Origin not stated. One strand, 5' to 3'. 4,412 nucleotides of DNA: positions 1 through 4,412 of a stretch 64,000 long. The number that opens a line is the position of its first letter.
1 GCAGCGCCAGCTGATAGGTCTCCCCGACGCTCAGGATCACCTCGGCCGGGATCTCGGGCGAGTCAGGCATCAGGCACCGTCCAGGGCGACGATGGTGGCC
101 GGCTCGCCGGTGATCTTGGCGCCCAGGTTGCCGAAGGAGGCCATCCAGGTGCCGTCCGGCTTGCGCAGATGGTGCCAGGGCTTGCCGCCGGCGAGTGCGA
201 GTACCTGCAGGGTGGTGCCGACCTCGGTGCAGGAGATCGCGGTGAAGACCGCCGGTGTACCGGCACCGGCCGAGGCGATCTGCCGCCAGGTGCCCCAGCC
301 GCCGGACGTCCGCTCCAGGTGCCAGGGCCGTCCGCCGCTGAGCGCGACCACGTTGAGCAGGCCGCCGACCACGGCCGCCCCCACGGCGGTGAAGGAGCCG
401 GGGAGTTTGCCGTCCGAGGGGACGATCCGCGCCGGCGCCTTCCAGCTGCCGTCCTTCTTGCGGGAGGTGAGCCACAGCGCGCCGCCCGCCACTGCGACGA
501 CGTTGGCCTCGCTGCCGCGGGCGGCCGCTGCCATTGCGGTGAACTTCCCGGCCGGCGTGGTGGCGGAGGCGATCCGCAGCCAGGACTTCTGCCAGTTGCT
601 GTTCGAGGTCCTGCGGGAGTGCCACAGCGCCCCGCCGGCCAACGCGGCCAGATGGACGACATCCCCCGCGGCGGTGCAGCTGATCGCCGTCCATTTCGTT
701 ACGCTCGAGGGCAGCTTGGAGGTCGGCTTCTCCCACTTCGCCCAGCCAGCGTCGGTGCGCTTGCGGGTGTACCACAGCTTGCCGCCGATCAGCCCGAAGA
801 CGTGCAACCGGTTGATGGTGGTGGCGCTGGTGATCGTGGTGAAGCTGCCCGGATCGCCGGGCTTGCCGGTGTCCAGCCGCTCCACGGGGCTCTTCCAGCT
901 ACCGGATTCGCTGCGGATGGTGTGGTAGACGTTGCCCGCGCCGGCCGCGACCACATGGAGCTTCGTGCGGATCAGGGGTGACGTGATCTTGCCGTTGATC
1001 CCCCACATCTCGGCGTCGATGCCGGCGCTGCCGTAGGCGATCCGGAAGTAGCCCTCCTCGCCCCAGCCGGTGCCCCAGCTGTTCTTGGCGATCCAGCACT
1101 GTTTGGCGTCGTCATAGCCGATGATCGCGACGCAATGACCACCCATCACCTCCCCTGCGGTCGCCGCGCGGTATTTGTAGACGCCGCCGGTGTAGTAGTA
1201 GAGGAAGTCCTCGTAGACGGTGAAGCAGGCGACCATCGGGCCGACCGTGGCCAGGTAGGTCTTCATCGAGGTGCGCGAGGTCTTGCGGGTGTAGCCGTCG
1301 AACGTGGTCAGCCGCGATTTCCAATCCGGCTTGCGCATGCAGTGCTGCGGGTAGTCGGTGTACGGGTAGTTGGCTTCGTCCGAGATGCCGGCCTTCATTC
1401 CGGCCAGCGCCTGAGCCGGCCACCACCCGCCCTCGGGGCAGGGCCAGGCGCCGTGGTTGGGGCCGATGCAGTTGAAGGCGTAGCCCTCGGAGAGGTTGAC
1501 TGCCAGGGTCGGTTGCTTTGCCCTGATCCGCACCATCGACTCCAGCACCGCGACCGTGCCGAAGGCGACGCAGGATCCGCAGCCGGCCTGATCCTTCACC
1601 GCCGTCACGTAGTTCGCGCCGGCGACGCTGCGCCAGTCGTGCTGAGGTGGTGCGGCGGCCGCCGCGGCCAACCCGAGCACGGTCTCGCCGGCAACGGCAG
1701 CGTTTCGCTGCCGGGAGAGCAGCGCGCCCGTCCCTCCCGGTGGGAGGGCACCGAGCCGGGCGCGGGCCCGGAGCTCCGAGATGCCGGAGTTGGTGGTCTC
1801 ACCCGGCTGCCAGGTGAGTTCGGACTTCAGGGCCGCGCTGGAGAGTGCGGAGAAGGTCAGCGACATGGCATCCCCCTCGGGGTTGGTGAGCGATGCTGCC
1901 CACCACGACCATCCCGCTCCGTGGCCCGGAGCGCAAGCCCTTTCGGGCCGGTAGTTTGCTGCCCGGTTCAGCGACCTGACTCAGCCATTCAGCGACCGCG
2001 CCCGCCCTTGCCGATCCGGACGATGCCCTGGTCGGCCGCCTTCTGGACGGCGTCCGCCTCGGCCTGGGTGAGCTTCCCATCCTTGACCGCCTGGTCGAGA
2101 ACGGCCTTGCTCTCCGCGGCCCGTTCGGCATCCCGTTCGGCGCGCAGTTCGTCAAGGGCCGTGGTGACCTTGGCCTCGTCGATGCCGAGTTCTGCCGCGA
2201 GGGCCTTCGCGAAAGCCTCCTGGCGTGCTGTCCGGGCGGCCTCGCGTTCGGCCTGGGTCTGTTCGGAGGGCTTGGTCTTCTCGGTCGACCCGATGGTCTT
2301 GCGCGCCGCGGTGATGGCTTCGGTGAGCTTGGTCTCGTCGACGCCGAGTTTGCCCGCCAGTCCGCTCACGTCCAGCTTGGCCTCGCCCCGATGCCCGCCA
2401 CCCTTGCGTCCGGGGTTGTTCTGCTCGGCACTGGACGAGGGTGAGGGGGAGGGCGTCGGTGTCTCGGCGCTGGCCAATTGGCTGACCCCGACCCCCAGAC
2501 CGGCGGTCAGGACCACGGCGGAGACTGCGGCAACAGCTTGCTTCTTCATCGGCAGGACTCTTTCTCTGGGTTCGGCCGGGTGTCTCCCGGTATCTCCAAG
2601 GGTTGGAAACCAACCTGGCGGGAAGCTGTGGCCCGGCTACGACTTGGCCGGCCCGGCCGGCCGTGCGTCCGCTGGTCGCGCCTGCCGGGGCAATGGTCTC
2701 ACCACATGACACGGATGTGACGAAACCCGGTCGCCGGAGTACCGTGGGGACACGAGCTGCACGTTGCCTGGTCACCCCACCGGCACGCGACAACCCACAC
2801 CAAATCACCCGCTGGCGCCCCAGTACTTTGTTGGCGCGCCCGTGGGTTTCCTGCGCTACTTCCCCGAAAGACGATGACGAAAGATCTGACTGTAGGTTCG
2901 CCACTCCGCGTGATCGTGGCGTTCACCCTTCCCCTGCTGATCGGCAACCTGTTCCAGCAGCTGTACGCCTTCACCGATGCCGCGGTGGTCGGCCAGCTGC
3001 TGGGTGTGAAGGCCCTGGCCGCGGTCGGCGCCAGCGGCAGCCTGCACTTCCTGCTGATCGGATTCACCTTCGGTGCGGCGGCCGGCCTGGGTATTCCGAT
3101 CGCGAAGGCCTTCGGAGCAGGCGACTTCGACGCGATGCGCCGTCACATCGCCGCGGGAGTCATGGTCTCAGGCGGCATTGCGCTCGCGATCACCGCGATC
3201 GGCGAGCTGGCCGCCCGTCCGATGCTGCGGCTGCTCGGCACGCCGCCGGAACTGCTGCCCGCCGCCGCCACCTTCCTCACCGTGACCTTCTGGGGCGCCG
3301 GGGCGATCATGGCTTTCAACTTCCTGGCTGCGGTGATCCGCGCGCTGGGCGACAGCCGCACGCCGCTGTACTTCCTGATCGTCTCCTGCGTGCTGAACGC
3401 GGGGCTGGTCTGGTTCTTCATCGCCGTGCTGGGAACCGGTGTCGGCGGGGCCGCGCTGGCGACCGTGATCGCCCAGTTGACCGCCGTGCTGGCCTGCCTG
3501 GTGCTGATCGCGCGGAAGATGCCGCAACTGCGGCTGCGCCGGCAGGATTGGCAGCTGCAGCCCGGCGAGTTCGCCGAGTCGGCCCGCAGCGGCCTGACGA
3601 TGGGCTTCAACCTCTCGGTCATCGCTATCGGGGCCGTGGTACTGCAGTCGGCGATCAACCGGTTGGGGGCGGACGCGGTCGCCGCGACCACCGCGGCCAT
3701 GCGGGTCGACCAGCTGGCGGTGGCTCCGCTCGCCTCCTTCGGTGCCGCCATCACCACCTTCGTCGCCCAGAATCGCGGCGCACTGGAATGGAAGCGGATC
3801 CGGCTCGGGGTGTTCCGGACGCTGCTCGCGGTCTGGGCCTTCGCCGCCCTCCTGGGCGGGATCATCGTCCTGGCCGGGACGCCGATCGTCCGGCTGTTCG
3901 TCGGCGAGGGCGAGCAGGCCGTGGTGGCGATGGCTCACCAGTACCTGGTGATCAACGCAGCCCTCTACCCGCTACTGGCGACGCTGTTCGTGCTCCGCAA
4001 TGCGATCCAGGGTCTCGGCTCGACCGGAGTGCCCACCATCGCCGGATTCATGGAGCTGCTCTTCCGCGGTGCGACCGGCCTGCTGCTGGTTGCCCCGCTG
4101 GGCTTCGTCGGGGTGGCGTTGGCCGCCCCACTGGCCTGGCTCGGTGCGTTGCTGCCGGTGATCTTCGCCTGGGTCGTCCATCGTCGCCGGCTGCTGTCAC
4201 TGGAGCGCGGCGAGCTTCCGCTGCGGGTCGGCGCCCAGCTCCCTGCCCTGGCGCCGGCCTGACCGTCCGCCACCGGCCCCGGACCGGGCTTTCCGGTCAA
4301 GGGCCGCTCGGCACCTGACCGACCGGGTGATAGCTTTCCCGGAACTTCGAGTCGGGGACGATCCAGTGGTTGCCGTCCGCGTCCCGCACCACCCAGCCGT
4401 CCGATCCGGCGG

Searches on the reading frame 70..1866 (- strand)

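Call 51: search_protein_families(library=pfam, proteins=[window:70-1866:-], max_evalue=0.0001)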
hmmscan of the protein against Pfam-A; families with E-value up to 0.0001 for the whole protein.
window:70-1866:- (598 aa): 1 family
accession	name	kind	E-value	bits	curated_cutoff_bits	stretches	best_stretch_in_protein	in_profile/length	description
PF00112.29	Peptidase_C1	-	1e-43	150.4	20.7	1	73-282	2-211/220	Papain family cysteine protease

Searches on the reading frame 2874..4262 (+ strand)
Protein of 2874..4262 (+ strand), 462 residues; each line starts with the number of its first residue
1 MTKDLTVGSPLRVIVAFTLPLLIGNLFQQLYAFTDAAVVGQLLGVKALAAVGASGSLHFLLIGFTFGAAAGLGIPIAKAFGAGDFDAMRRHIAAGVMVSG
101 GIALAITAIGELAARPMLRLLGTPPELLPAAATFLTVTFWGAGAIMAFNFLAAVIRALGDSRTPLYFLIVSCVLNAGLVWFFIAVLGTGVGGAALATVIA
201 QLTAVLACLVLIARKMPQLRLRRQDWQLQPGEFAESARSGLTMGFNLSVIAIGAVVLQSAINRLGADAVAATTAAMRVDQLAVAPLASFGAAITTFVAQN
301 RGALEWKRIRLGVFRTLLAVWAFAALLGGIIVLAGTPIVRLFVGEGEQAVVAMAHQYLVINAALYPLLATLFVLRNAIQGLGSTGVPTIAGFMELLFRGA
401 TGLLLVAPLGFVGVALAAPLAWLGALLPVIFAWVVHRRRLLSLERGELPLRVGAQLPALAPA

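Call 51: search_protein_families(library=pfam, proteins=[window:2874-4262:+], max_evalue=0.0001)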
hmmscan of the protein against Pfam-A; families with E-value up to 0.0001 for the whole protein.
window:2874-4262:+ (462 aa): 1 family
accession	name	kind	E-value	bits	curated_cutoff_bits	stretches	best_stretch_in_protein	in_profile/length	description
PF01554.23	MatE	-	3.5e-47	160.5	24.9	2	20-180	1-160/161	MatE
